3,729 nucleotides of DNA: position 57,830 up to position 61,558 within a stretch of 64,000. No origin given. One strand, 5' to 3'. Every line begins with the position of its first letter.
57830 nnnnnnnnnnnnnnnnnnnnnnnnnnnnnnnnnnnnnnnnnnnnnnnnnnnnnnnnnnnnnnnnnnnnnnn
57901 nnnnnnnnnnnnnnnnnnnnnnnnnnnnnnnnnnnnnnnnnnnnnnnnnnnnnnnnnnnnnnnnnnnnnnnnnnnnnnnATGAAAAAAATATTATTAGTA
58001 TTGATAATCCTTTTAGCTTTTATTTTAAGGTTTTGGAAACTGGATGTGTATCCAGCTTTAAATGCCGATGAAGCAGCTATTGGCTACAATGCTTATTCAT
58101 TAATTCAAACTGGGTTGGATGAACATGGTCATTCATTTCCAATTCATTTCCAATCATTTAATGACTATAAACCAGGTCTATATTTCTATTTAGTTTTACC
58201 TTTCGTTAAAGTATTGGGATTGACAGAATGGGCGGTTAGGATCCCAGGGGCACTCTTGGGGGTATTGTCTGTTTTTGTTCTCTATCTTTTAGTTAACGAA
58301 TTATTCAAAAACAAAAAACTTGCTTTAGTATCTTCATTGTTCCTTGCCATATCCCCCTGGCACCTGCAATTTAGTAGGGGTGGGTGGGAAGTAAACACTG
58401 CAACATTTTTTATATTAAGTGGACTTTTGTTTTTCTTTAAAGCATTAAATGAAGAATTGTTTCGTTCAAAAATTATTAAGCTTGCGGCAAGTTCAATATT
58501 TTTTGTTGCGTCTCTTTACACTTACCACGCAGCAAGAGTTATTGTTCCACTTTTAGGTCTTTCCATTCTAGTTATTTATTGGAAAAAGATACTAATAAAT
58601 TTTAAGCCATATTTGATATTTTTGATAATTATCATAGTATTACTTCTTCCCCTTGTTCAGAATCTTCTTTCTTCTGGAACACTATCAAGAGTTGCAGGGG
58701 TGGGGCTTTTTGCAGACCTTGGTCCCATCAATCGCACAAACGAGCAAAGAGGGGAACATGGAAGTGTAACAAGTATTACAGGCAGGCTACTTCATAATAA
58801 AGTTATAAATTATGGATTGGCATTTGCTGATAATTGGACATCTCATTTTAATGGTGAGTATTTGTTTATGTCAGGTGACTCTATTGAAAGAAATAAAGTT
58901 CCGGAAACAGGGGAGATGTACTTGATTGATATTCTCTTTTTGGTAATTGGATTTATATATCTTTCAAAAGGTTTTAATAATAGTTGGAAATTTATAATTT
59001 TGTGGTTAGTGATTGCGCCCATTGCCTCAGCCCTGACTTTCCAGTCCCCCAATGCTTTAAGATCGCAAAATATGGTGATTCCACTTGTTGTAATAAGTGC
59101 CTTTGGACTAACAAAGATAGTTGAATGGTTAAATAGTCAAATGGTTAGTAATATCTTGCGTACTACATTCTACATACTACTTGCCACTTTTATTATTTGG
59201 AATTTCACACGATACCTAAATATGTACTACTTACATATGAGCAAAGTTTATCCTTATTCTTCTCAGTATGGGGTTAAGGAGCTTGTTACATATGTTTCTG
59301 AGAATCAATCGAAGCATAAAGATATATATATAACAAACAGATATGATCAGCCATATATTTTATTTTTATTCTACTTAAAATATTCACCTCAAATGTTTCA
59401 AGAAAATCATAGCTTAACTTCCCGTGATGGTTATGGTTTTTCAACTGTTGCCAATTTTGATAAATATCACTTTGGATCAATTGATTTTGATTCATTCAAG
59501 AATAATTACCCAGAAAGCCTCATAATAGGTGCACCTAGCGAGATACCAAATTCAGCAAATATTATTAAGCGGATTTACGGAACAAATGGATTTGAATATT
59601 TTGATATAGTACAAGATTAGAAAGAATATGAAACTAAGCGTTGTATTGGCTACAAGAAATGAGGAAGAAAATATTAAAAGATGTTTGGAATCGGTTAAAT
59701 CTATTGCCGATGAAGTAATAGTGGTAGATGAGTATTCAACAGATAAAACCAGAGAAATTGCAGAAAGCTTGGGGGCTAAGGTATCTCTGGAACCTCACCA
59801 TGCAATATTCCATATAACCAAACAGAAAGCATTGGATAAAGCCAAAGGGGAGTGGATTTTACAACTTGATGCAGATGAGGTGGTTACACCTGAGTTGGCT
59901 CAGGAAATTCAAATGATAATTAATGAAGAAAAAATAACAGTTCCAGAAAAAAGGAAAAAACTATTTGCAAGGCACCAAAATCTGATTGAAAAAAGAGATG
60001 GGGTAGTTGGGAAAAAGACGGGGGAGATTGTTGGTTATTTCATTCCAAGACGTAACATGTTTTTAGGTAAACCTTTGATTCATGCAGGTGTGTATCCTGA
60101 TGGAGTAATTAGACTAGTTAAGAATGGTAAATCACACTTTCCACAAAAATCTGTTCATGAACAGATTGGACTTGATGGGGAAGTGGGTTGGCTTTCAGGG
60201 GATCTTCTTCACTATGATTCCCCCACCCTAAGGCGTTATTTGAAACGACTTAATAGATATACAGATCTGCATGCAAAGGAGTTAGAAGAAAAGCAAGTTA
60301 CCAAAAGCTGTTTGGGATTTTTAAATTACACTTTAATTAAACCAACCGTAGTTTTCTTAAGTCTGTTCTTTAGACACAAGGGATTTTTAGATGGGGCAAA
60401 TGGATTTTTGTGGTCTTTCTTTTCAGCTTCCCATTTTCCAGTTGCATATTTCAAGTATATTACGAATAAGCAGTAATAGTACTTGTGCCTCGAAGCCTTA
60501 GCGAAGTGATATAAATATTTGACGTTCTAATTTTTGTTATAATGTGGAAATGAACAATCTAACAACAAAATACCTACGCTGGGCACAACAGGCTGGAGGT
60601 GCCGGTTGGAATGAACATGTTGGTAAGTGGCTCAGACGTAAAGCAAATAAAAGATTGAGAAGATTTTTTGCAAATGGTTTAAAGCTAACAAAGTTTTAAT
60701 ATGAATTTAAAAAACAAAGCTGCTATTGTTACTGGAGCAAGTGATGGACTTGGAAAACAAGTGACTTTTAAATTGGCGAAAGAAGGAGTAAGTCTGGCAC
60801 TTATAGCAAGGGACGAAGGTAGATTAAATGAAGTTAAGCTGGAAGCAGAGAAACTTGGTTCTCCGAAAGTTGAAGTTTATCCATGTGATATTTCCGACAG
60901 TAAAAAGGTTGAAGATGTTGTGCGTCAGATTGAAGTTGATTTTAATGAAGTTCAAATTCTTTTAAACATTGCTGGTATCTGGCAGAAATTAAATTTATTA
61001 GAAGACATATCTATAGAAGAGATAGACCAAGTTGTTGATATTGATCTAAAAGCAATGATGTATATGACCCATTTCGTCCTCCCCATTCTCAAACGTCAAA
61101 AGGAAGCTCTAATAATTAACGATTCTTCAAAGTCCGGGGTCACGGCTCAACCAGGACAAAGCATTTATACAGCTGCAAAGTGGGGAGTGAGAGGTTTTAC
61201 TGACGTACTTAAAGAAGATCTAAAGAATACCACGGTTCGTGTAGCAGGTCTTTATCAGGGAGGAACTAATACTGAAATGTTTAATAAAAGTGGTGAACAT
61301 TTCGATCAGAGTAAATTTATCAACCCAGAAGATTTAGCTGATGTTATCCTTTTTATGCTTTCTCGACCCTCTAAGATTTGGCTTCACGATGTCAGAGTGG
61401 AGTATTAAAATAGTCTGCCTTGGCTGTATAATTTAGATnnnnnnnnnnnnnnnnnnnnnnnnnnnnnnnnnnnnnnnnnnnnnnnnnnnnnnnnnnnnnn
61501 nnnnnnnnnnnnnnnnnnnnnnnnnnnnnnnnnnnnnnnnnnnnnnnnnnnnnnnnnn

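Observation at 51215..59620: Five head-to-tail ArnT-like paralogues with overlapping or abutting starts, an uninterrupted tandem array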

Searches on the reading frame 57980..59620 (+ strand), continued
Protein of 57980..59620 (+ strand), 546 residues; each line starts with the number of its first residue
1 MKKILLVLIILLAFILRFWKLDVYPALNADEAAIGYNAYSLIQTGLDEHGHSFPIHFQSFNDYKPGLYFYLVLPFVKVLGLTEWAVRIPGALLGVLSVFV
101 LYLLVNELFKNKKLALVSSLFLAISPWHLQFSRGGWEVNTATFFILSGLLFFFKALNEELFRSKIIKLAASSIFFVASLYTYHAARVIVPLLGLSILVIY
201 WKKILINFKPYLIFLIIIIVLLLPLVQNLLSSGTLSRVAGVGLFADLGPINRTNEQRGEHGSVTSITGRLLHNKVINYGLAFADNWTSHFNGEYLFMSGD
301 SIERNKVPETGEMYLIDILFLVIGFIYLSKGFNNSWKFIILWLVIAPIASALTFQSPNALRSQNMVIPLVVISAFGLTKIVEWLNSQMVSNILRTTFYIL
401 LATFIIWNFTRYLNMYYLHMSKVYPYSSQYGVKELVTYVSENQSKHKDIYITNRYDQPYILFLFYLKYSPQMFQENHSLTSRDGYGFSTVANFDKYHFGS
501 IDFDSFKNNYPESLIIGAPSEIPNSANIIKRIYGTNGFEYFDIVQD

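Call 31: predict_structure(alignment_id=A2)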
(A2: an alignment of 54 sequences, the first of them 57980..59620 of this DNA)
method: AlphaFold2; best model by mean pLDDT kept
length: 546 residues; sequences in the alignment: 54
mean_pLDDT: 89.7   pTM: 0.91
mean pLDDT of the five models: 89.7, 89.2, 87.6, 85.9, 84.5
residues with pLDDT >= 90: 345; 70-90: 173; 50-70: 27; < 50: 1
segments of 3 or more residues with pLDDT < 50: none
pLDDT, mean of each block of 10 residues (from residue 1): 94 96 86 93 91 75 81 95 94 97 98 98 94 80 97 97 97 96 91 97 96 96 83 56 76 78 83 87 94 90 83 95 96 95 96 86 93 98 95 96 96 89 70 91 93 86 95 92 76 93 85 90 89 81 87
secondary structure, 60 per line:
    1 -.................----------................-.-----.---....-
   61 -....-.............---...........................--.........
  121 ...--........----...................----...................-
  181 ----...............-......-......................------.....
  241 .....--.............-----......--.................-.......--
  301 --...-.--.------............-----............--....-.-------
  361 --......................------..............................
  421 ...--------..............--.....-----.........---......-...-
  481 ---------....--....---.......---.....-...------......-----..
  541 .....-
elements in order: H2-18 H29-44 E56-59 E62-65 H67-79 H83-109 H112-123 H126-133 H138-156 H161-179 H185-199 H201-206 H208-229 H236-241 H248-260 H266-271 H274-290 H292-298 H317-328 H334-345 H348-351 H363-384 H391-423 H432-445 E448-452 H458-466 H470-475 E477-479 E490-493 E496-499 H503-509 E513-517 E528-533 E539-545

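Call 33: fold_search(model_id=the predicted structure, library=pdb)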
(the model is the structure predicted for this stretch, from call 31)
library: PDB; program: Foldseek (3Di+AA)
matches with E <= 10: 334; with E <= 0.001: 29
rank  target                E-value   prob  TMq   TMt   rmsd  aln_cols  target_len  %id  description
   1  8b6l_I                5.9e-09  1.00  0.51  0.42  11.7       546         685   15  Subtomogram average of the human Sec61-TRAP-OSTA-translocon (released 2022-12-07)
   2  6s7o_A                1.5e-08  1.00  0.54  0.46  12.0       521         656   13  Cryo-EM structure of human oligosaccharyltransferase complex OST-A (released 2019-12-18)
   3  9n9j_I                2.2e-08  1.00  0.54  0.43  11.6       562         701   14  Structure of a GRP94 folding intermediate engaged with a CCDC134- and FKBP11-bound secretory translocon (released 2025-11-19)
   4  8agc_A                2.4e-08  1.00  0.52  0.42  12.3       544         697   13  Structure of yeast oligosaccharylransferase complex with lipid-linked oligosaccharide and non-acceptor peptide bound (released 2022-12-07)
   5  7e9s_A                2.6e-08  1.00  0.49  0.33  13.2       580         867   15  Archaeal oligosaccharyltransferase AglB from Archaeoglobus fulgidus in complex with an inhibitory peptide and a dolich (released 2021-09-08)
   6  6s7t_A                5.1e-08  1.00  0.54  0.43  11.7       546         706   13  Cryo-EM structure of human oligosaccharyltransferase complex OST-B (released 2019-12-18)
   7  8pn9_A                7.5e-08  1.00  0.56  0.48  11.8       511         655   14  Structure of human oligosaccharyltransferase OST-A complex bound to NGI-1 (released 2024-05-08)
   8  6ezn_F                1.3e-07  1.00  0.47  0.41  12.8       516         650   14  Cryo-EM structure of the yeast oligosaccharyltransferase (OST) complex (released 2018-01-17)
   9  8age_A                1.3e-07  1.00  0.49  0.43  14.3       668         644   13  Structure of yeast oligosaccharylransferase complex with acceptor peptide bound (released 2022-12-07)
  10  9i5k_A                1.4e-07  1.00  0.48  0.52  12.2       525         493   14  Structure of the Chaetomium thermophilum Pmt4 homodimer (C2 symmetry) (released 2025-12-24)
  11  3wak                  1.5e-07  1.00  0.48  0.32  12.7       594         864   15  Crystal structure of the Archaeoglobus fulgidus oligosaccharyltransferase (O29867_ARCFU) in the apo form (released 2013-10-30)
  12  5ezm                  1.6e-07  1.00  0.54  0.55  12.8       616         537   12  Crystal Structure of ArnT from Cupriavidus metallidurans in the apo state (released 2016-02-17)
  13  8agb_A                2.8e-07  1.00  0.52  0.45  10.5       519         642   12  Structure of yeast oligosaccharylransferase complex with lipid-linked oligosaccharide bound (released 2022-12-07)
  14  6c26_A                3.2e-07  1.00  0.49  0.43  15.4       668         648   13  The Cryo-EM structure of a eukaryotic oligosaccharyl transferase complex (released 2018-01-31)
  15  6ftg_5                5.4e-07  1.00  0.54  0.46  11.8       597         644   12  Subtomogram average of OST-containing ribosome-translocon complexes from canine rough microsomal membranes (released 2018-03-21)
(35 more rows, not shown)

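Call 34: search_protein_families(library=ncbifam, proteins=[window:57980-59620:+], max_evalue=0.001)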
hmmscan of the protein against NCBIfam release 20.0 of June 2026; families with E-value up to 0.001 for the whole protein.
window:57980-59620:+ (546 aa): 0 families

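Call 36: find_encoding_contigs(protein=P0002, flank=10000, max_places=2)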
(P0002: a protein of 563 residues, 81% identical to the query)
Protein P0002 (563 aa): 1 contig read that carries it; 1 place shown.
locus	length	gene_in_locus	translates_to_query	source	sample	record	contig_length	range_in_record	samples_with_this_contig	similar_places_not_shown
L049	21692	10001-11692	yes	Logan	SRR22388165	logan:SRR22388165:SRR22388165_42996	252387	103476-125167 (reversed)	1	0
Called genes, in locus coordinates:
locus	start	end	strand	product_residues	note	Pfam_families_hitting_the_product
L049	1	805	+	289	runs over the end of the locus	PF00535:Glycos_transf_2, PF10111:Glyco_tranf_2_2 (weak), PF13641:Glyco_tranf_2_3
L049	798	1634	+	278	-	PF00535:Glycos_transf_2, PF10111:Glyco_tranf_2_2 (weak), PF13641:Glyco_tranf_2_3, PF13632:Glyco_trans_2_3 (weak)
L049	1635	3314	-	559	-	-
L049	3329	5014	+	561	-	PF02366:PMT (weak), PF13231:PMT_2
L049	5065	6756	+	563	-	PF13231:PMT_2 (weak)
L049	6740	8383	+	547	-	-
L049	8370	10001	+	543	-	PF13231:PMT_2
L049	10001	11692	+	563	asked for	PF13231:PMT_2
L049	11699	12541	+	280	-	PF00535:Glycos_transf_2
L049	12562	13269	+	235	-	PF00106:adh_short, PF08659:KR, PF13460:NAD_binding_10 (faint), PF13561:adh_short_C2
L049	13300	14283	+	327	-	PF13439:Glyco_transf_4, PF13579:Glyco_trans_4_4 (weak), PF00534:Glycos_transf_1, PF13692:Glyco_trans_1_4, PF20706:GT4-conflict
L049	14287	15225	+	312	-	PF01073:3Beta_HSD (faint), PF01370:Epimerase, PF02719:Polysacc_synt_2 (faint), PF16363:GDP_Man_Dehyd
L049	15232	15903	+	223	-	PF00535:Glycos_transf_2, PF10111:Glyco_tranf_2_2 (weak)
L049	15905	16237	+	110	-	PF10066:DUF2304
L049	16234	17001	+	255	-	PF00535:Glycos_transf_2, PF10111:Glyco_tranf_2_2, PF13641:Glyco_tranf_2_3 (weak)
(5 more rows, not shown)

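Call 56: search_protein_families(library=ncbifam, proteins=[window:57980-59620:+], max_evalue=1)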
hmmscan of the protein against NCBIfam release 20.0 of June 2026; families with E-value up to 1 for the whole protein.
window:57980-59620:+ (546 aa): 1 family
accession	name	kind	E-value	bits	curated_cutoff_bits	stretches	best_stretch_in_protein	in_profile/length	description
NF009784.2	PRK13279.1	equivalog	0.0036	16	567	1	77-224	74-221/539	lipid IV(A) 4-amino-4-deoxy-L-arabinosyltransferase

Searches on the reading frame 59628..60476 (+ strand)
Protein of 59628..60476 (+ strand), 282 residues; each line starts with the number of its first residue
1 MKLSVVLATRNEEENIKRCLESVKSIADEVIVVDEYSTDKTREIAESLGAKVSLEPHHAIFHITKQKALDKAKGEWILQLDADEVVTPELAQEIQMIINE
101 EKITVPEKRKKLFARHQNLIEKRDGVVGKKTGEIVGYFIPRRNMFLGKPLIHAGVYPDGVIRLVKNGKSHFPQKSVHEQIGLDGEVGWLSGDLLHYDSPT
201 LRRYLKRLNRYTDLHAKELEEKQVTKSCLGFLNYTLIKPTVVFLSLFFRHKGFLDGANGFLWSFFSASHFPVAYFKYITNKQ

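Call 8: search_protein_families(library=pfam, proteins=[window:59628-60476:+], max_evalue=0.001)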
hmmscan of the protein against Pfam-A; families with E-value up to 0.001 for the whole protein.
window:59628-60476:+ (282 aa): 4 families
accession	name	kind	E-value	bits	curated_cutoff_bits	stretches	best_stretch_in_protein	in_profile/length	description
PF00535.33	Glycos_transf_2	-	9.2e-20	71.7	23.3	1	4-101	1-107/168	Glycosyl transferase family 2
PF13704.12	Glyco_tranf_2_4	-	9.4e-07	29.7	27.5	1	10-87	1-85/98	Glycosyl transferase family 2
PF10111.15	Glyco_tranf_2_2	-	0.00093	19.2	27.3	0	4-103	1-111/276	Glycosyltransferase like family 2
PF13641.12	Glyco_tranf_2_3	-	0.00095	19.7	27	0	3-103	3-116/230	Glycosyltransferase like family 2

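Call 34: search_protein_families(library=ncbifam, proteins=[window:59628-60476:+], max_evalue=0.001)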
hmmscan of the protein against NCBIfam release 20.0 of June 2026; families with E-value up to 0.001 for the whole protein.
window:59628-60476:+ (282 aa): 14 families
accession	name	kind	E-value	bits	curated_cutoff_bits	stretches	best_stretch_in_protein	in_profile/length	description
TIGR04195.1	S_glycosyl_SunS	equivalog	1e-13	51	350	1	8-85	64-143/421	SunS family peptide S-glycosyltransferase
TIGR04283.1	glyco_like_mftF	equivalog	1.8e-12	47.3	182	1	3-102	1-101/221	TIGR04283 family arsenosugar biosynthesis glycosyltransferase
NF010496.0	PRK13915.1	equivalog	3.9e-09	36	262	1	2-55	32-91/307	glucosyl-3-phosphoglycerate synthase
NF007482.0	PRK10073.1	equivalog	8.8e-09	34.8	423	1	2-105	7-117/334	glycosyltransferase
NF041875.1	EPS_EpsD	equivalog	7e-08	32.2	370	1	3-101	1-107/325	exopolysaccharide biosynthesis glycosyltransferase EpsD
TIGR04182.1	glyco_TIGR04182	equivalog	8.4e-08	31.9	325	1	4-94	3-93/293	S-layer glycoprotein N-glycosyltransferase AglJ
NF041391.1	DPhHxTase_Halo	equivalog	5.9e-07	28.7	375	1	8-106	2-101/213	dolichyl-phosphate hexose transferase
NF047683.1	TeichurnBiosyTuaG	equivalog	1.5e-06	28.1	400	1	3-97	8-111/252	teichuronic acid biosynthesis protein TuaG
NF038302.1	EPS_HpsE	equivalog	7.2e-06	25.2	300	1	1-90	1-103/307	hormogonium polysaccharide biosynthesis glycosyltransferase HpsE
NF050050.1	ProtGlycPglI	equivalog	1.3e-05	24.7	500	1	2-89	3-99/306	GalNAc(5)-diNAcBac-PP-undecaprenol beta-1,3-glucosyltransferase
NF045692.1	OglycostaseCruG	equivalog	5e-05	22.4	600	1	2-93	42-147/386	2'-O-glycosyltransferase CruG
TIGR03937.1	PgaC_IcaA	equivalog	0.00058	18.9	422.3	1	2-90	46-142/407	poly-beta-1,6-N-acetyl-D-glucosamine synthase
NF058614.1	PPMAGASynPpgS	equivalog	0.00065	19.2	370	0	5-56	4-55/226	polyprenyl-phospho-N-acetylgalactosaminyl synthase PpgS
TIGR03965.1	mycofact_glyco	equivalog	0.00065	18.7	280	1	3-50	76-127/467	mycofactocin biosynthesis glycosyltransferase MftF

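Call 54: search_solved_structures(query=window:59628-60476:+, max_evalue=0.01)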
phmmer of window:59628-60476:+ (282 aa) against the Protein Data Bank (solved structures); distinct sequences matched with E-value up to 0.01: 11.
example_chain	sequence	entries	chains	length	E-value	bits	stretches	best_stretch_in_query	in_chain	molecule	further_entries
22ao_A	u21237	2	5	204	6.9e-15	58.3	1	4-98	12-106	GmaR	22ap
7msk_A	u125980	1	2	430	3.4e-09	39.6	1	7-86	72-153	Glyco_trans_2-like domain-containing protein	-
7msp_A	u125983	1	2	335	5.5e-09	38.9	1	8-93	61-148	SPbeta prophage-derived glycosyltransferase SunS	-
7msn_A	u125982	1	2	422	7.2e-09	38.5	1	9-93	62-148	SPbeta prophage-derived glycosyltransferase SunS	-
5tze_C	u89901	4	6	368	1.8e-05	27.4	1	1-101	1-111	Glycosyl transferase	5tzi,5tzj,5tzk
5tz8_A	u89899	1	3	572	4.2e-05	26.2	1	1-101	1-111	Glycosyl transferase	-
9omh_A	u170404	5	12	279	5.6e-05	25.8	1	3-92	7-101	Glycosyltransferase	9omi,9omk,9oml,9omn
9omj_A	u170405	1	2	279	5.6e-05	25.8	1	3-92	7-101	Glycosyltransferase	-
9omm_A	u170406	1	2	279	5.6e-05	25.8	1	3-92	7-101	Glycosyltransferase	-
6p61_A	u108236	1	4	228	0.00011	24.9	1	3-94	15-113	Glycosyltransferase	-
5mlz_A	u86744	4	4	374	0.00078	22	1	1-92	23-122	Dolichol monophosphate mannose synthase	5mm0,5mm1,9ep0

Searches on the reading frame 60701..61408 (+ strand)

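Call 8: search_protein_families(library=pfam, proteins=[window:60701-61408:+], max_evalue=0.001)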
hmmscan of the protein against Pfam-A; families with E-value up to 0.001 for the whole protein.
window:60701-61408:+ (235 aa): 5 families
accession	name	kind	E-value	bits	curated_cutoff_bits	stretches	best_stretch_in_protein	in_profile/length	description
PF00106.31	adh_short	-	3.6e-47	160.8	26.6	1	6-199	1-192/195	short chain dehydrogenase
PF13561.12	adh_short_C2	-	2.5e-31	109.5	27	1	12-224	1-221/236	Enoyl-(Acyl carrier protein) reductase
PF08659.16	KR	-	9e-16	58.7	22.6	1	9-165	4-158/180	KR domain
PF13460.12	NAD_binding_10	-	2.7e-06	27.8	27.2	0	12-77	1-61/184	NAD(P)H-binding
PF01370.27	Epimerase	-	0.00051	20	20.9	0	9-80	2-66/240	NAD dependent epimerase/dehydratase family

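Call 39: search_protein_families(library=ncbifam, proteins=[window:60701-61408:+], max_evalue=0.00001)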
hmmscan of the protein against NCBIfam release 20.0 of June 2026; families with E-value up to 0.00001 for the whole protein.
window:60701-61408:+ (235 aa): 212 families (the best 25 are shown)
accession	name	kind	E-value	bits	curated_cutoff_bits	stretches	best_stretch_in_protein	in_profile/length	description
NF005806.0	PRK07666.1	equivalog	5.7e-46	156.7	286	1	2-228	4-229/239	3-ketoacyl-ACP reductase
NF005672.0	PRK07454.1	equivalog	8.1e-44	149.6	234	1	4-231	5-232/241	SDR family oxidoreductase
NF005594.0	PRK07326.1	equivalog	1.2e-40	139.5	271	1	2-226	3-222/237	SDR family oxidoreductase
NF004825.0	PRK06181.1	equivalog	2.5e-37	128.6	215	1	2-217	3-225/268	SDR family oxidoreductase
NF009466.0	PRK12826.1-2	subfamily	3.6e-37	128.2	222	1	4-222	2-228/248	3-oxoacyl-ACP reductase FabG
NF006073.0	PRK08219.1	equivalog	8.2e-37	127.1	218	1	5-233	3-222/227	SDR family oxidoreductase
NF006565.0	PRK09072.1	equivalog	9.1e-36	123.8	238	1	1-220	1-218/265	SDR family oxidoreductase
NF006509.0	PRK08945.1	equivalog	1.2e-35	122.8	269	1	3-224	11-234/248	YciK family oxidoreductase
NF052558.1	MBtsdlDhBudC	equivalog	8.7e-35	120.5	270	1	4-221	2-224/250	meso-2,3-butanediol dehydrogenase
NF005559.1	PRK07231.1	subfamily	2.9e-34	118.7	215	1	3-223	2-232/249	glucose 1-dehydrogenase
NF009093.0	PRK12429.1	subfamily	5.2e-34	117.7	258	1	1-207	1-205/259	3-hydroxybutyrate dehydrogenase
NF005372.1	PRK06914.1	subfamily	6.8e-34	117.3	320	1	5-201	2-197/279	SDR family oxidoreductase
NF005881.0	PRK07832.1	equivalog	8.6e-34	117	296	1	2-195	6-199/287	SDR family oxidoreductase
NF006123.0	PRK08267.1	equivalog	1.2e-33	116.5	261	1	5-205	2-199/261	SDR family oxidoreductase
TIGR01963.1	PHB_DH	subfamily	2.1e-33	115.7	307.05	1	6-210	2-204/255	3-hydroxybutyrate dehydrogenase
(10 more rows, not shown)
